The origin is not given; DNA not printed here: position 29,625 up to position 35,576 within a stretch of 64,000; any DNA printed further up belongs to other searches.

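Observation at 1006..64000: Seven group I introns plus one intein in a single 64-kb phage window, carrying four homing-endonuclease families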

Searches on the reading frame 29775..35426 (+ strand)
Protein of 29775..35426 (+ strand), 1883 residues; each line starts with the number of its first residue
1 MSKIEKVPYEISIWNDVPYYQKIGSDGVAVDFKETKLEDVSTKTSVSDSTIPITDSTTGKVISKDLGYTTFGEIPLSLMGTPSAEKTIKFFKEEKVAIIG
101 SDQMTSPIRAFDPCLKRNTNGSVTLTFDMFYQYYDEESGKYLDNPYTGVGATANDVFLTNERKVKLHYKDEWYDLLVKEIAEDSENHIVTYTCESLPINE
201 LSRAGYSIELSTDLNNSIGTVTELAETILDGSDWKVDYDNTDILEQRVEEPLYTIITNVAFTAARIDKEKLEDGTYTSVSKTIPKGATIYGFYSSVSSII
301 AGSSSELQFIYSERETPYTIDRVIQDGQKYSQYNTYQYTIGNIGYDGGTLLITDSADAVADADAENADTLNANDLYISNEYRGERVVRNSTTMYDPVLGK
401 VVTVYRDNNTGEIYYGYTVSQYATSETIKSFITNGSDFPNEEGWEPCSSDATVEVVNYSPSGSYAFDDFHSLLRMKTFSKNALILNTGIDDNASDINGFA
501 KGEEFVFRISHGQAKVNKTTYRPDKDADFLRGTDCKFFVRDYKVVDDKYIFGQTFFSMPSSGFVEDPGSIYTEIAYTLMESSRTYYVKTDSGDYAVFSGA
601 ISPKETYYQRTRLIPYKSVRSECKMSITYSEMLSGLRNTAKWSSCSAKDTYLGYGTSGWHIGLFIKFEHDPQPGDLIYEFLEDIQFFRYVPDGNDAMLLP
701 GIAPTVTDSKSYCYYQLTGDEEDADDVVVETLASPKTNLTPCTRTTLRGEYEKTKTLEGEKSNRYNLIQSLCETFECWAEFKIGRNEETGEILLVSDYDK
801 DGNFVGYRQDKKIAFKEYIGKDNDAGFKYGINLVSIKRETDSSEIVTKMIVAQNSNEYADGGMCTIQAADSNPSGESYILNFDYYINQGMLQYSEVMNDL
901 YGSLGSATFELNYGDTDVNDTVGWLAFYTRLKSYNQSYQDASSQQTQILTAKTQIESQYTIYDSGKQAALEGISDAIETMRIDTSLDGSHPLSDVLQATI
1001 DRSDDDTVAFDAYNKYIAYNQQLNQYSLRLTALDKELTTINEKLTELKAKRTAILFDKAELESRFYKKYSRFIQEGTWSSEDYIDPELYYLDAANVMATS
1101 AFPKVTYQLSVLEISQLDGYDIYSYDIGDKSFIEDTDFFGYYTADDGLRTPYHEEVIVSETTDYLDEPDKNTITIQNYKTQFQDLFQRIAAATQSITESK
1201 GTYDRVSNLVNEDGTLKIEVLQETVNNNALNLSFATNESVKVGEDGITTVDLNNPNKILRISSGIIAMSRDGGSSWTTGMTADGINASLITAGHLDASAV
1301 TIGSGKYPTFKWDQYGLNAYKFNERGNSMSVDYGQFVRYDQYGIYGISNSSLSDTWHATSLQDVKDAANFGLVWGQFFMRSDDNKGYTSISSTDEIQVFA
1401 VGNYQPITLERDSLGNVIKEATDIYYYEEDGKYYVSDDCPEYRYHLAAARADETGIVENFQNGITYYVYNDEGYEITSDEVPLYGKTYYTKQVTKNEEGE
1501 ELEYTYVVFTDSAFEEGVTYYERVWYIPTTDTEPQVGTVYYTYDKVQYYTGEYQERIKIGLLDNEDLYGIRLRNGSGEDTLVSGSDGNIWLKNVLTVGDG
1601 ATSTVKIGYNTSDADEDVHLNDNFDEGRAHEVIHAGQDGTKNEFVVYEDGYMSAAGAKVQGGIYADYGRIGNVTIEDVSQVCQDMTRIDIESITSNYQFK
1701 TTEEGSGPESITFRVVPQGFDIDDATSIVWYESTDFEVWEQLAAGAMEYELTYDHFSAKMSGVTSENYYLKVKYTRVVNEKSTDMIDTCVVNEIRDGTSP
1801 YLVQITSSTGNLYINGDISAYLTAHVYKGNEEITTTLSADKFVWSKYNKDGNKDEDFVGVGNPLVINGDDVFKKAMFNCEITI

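Call 71: search_protein_families(library=pfam, proteins=[window:29775-35426:+], max_evalue=0.001)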
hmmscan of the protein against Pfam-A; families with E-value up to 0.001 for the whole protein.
window:29775-35426:+ (1883 aa): 1 family
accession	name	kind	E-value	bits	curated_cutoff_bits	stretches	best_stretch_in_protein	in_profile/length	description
PF06605.17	Prophage_tail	-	2e-08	34.6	31.3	1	753-1186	45-247/250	Prophage endopeptidase tail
